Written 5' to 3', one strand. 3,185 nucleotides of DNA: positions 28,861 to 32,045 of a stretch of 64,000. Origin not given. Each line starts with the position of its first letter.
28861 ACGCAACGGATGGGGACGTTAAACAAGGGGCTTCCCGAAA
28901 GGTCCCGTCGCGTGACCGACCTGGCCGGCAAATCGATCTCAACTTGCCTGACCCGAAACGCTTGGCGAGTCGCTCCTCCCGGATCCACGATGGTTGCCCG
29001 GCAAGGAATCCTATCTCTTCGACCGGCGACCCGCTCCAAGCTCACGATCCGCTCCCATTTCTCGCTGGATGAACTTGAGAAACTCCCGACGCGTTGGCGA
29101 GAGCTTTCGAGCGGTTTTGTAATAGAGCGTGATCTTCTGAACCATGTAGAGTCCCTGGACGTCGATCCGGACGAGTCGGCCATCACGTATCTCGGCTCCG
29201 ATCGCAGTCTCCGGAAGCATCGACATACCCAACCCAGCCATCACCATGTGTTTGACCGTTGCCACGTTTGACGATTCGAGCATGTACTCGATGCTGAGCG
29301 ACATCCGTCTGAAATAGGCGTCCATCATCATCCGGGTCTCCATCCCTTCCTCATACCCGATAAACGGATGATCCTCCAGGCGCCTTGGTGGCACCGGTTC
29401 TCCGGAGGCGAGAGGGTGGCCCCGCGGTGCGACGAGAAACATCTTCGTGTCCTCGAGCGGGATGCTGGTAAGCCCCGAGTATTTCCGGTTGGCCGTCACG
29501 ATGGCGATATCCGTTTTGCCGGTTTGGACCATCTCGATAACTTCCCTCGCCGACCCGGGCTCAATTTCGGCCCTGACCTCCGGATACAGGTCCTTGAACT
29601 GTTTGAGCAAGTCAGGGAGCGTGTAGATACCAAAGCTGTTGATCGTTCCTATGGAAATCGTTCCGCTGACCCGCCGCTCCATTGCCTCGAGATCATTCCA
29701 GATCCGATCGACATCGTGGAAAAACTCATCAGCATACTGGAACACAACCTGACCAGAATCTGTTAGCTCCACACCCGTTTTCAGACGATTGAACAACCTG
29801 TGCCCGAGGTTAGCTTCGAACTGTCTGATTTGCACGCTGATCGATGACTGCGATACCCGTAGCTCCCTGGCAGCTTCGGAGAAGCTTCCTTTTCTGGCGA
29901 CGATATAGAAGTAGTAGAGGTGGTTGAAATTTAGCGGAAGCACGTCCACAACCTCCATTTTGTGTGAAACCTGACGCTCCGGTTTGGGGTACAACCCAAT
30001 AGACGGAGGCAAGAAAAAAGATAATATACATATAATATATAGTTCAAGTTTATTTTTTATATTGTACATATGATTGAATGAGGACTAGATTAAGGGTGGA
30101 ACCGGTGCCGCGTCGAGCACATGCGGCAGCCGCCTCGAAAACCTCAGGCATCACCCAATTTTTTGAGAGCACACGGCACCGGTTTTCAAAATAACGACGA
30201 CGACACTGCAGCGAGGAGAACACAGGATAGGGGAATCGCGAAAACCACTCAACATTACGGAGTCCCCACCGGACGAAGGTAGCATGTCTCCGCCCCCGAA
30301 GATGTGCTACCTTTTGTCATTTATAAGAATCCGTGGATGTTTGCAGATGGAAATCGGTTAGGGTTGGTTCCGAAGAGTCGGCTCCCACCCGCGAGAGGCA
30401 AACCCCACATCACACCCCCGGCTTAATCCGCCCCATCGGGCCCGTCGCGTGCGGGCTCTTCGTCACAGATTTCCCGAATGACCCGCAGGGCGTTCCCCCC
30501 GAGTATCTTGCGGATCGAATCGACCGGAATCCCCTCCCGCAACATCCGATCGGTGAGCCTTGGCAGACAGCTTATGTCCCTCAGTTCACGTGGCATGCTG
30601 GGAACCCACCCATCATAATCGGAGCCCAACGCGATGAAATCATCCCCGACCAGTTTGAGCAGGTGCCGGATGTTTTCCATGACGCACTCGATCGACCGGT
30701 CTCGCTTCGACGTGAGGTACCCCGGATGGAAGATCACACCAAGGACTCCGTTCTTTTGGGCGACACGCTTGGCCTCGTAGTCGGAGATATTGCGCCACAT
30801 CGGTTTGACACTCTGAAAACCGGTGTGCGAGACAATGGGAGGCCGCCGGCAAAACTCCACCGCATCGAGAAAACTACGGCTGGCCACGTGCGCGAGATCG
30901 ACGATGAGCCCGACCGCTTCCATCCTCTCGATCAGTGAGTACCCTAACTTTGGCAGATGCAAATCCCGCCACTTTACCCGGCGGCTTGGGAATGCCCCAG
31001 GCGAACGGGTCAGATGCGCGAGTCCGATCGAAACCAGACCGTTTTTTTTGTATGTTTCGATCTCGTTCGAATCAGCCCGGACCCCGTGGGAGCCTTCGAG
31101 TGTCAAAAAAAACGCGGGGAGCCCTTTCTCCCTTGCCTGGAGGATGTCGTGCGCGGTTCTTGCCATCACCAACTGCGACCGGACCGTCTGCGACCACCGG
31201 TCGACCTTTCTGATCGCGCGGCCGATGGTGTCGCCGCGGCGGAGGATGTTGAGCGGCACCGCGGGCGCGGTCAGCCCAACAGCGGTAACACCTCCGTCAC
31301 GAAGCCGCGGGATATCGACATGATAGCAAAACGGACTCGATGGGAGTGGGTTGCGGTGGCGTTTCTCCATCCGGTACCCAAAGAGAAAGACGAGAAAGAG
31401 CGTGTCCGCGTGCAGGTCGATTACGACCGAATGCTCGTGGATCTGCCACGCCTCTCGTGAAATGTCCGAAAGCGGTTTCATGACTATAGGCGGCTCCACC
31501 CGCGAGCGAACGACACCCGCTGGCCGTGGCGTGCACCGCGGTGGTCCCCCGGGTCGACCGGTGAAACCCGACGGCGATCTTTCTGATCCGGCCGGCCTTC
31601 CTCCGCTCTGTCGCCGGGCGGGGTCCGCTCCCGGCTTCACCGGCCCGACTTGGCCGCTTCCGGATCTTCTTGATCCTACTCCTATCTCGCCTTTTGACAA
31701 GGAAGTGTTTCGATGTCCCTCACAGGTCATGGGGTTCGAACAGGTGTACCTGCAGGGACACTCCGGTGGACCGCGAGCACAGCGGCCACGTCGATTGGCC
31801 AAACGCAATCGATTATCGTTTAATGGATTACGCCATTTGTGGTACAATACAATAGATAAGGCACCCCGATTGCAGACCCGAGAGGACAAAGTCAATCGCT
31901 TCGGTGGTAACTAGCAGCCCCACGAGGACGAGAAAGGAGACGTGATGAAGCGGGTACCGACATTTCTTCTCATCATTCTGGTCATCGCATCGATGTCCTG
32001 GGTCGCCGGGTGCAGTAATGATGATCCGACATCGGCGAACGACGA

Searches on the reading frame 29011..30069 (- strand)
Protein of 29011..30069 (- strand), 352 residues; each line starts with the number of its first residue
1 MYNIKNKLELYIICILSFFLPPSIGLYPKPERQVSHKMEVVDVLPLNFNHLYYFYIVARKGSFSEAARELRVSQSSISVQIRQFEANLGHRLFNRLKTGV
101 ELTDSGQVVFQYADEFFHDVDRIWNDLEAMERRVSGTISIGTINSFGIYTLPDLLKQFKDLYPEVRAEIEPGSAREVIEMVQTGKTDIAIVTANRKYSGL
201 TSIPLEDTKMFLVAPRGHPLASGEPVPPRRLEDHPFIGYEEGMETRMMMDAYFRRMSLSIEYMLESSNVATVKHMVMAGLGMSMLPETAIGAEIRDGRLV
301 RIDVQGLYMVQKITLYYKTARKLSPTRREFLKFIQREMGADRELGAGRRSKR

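Call 80: search_protein_families(library=pfam, proteins=[window:29011-30069:-], max_evalue=0.00001)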
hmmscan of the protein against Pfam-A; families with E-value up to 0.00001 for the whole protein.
window:29011-30069:- (352 aa): 2 families
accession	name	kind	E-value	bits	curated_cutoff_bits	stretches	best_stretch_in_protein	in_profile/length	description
PF03466.25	LysR_substrate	-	4.3e-54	183.5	28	1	133-338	3-208/209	LysR substrate binding domain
PF00126.33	HTH_1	-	1.4e-20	73.4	26.6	1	48-107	1-60/60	Bacterial regulatory helix-turn-helix protein, lysR family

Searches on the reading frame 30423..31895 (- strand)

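Call 80: search_protein_families(library=pfam, proteins=[window:30423-31895:-], max_evalue=0.00001)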
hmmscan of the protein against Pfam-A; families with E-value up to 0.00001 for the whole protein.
window:30423-31895:- (490 aa): 2 families
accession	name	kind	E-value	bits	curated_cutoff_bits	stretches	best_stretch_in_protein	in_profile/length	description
PF01244.27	Peptidase_M19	-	3.6e-61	207.5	26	1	152-475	2-319/319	Membrane dipeptidase (Peptidase family M19)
PF04909.20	Amidohydro_2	-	2.8e-06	27.8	26.4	1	292-473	110-287/289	Amidohydrolase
